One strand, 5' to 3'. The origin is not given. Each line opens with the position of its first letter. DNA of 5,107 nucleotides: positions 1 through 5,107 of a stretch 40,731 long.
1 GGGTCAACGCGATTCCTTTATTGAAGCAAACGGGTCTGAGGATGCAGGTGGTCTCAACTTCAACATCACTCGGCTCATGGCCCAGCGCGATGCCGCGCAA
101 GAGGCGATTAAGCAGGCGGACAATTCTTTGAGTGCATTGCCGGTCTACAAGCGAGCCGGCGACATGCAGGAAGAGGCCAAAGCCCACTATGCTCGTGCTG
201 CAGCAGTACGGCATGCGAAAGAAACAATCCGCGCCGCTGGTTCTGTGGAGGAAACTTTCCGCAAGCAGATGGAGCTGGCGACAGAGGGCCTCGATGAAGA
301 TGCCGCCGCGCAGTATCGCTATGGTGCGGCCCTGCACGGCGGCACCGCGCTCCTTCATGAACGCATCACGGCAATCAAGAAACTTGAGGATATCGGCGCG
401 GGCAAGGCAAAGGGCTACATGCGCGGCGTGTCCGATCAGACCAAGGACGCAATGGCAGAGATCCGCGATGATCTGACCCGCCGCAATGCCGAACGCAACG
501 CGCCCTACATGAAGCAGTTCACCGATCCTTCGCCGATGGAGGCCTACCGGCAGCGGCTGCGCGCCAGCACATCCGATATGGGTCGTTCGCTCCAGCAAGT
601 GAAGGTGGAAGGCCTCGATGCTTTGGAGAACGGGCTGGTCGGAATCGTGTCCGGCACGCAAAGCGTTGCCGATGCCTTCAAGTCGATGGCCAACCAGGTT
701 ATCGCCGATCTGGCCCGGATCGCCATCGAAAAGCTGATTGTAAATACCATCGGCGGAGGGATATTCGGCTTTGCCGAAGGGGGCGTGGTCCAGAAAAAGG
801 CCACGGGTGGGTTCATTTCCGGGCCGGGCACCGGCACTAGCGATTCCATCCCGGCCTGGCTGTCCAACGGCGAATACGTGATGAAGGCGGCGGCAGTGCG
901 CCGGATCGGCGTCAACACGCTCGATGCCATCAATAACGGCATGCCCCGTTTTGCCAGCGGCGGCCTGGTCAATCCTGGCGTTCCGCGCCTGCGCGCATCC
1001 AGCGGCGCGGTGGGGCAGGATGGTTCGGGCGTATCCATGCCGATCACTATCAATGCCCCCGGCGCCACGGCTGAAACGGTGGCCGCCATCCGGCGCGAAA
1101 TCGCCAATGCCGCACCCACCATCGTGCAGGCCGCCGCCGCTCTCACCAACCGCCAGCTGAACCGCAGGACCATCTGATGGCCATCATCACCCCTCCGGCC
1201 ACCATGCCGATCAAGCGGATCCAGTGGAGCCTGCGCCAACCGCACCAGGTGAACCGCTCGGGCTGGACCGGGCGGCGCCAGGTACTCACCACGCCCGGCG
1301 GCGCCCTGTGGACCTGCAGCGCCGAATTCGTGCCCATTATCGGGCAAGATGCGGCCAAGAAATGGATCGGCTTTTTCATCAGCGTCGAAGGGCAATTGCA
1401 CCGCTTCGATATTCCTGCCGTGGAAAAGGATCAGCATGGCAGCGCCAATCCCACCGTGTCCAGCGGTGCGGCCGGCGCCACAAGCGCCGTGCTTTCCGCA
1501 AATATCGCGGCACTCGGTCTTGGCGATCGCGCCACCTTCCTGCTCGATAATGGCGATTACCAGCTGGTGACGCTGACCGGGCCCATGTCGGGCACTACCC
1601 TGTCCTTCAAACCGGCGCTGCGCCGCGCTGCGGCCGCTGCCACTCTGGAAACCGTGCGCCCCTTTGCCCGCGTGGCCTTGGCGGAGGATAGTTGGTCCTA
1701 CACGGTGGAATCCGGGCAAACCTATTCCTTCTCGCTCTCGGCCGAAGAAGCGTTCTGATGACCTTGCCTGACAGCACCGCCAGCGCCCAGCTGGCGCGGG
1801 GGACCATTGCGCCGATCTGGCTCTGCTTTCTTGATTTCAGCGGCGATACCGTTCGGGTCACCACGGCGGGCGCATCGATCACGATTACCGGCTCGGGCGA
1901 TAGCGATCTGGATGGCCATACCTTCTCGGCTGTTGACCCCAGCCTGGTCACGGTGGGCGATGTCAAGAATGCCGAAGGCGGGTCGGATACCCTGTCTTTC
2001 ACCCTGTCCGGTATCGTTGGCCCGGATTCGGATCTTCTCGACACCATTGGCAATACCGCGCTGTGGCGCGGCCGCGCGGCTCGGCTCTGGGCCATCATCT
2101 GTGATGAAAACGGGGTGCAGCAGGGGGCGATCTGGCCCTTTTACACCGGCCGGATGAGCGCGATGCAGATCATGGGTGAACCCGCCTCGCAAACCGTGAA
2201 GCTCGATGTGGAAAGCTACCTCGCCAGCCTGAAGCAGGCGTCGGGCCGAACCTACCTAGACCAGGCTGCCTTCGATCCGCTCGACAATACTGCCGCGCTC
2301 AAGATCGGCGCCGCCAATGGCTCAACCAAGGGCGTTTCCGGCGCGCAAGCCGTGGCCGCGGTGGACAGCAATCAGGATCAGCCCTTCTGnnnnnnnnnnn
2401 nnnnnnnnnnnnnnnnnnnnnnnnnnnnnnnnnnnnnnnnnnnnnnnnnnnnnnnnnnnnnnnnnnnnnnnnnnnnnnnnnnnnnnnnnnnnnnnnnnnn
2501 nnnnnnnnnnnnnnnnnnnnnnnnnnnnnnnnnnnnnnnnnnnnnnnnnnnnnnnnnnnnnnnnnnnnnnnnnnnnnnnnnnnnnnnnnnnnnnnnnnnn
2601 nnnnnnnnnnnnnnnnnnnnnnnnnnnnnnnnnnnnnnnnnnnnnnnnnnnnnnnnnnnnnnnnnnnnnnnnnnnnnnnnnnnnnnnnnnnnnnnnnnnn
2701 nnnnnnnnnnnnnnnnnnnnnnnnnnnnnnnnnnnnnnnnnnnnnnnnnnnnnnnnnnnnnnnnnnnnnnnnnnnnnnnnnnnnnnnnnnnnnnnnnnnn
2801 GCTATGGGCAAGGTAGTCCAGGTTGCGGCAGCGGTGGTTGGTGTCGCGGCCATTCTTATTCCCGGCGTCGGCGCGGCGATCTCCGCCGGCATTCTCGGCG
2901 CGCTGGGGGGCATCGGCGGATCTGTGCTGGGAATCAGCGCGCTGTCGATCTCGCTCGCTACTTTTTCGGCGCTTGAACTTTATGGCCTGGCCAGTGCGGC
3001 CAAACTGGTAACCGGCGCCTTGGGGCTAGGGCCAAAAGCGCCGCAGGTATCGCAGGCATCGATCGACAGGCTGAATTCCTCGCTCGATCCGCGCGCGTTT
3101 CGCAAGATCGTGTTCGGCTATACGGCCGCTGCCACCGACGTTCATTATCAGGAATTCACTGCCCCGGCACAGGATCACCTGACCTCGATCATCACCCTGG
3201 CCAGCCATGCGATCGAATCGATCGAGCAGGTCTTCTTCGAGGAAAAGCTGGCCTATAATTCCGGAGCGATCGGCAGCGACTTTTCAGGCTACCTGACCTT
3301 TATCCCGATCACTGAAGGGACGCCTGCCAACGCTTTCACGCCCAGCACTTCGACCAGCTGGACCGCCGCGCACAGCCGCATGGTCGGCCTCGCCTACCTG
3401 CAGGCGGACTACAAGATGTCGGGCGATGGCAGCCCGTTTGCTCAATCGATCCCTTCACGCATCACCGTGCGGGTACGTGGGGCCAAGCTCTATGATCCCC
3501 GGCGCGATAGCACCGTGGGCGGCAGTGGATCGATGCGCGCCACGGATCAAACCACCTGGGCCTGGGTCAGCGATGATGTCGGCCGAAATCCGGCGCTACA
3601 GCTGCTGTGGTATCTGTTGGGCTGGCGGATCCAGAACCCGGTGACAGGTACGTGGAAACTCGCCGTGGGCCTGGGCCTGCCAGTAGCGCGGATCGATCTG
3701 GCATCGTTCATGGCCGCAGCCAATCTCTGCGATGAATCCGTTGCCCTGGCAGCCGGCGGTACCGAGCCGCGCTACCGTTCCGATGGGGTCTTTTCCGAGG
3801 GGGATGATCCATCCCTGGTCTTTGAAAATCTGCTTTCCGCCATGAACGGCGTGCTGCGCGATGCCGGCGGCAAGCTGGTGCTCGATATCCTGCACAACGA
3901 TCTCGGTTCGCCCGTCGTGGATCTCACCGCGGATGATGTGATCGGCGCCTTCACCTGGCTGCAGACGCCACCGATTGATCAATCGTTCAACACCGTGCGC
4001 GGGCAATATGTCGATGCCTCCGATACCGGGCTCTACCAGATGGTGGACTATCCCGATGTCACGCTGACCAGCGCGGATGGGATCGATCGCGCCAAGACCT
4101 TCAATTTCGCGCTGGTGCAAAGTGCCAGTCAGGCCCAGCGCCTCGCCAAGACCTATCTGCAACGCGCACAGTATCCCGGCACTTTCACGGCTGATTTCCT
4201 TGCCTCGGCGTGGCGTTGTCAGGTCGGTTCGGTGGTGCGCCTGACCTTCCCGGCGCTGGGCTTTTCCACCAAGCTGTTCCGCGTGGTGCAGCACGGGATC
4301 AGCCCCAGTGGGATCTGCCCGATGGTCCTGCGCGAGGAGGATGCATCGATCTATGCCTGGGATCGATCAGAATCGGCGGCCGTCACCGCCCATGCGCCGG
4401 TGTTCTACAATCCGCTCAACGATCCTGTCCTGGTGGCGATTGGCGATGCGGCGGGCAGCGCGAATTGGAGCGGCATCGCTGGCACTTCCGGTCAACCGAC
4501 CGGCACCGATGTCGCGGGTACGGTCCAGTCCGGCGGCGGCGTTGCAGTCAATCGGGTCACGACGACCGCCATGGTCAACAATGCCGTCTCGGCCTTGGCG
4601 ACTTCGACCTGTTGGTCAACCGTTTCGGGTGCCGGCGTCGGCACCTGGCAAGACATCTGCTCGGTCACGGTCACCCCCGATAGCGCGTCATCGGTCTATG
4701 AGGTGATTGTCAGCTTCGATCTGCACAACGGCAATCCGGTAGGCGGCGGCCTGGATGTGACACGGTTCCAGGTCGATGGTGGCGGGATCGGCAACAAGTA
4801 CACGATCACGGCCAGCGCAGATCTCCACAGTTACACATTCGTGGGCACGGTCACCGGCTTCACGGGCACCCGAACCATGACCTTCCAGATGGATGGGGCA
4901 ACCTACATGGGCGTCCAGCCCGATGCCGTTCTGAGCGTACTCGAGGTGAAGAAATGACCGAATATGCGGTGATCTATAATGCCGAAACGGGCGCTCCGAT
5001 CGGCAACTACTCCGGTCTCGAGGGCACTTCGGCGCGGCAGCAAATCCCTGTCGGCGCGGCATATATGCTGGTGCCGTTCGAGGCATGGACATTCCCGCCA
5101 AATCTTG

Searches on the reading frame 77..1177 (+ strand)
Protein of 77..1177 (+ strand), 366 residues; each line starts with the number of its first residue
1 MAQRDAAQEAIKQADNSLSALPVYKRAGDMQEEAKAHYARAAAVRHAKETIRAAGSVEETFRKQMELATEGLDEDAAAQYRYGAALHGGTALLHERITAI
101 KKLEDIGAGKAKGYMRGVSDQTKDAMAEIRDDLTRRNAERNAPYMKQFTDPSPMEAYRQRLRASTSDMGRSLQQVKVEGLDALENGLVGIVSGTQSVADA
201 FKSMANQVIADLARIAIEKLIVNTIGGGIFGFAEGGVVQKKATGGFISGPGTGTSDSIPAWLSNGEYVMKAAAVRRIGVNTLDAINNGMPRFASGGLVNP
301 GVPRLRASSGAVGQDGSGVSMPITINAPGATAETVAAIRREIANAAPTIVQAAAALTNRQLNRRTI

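Call 89: search_protein_families(library=pfam, proteins=[window:77-1177:+], max_evalue=0.001)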
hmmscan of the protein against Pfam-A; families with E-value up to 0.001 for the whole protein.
window:77-1177:+ (366 aa): 1 family
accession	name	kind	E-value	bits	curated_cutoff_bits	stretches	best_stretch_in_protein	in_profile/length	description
PF09718.15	Tape_meas_lam_C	-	9.7e-05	22.8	23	1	161-225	14-75/76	Lambda phage tail tape-measure protein (Tape_meas_lam_C)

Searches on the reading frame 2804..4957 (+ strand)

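Call 89: search_protein_families(library=pfam, proteins=[window:2804-4957:+], max_evalue=0.001)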
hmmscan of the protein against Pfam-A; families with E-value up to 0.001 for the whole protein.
window:2804-4957:+ (717 aa): 1 family
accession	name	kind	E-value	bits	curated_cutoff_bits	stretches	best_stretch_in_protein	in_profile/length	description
PF13550.12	Phage-tail_3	-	1.7e-07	31.7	23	1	339-483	9-151/164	Putative phage tail protein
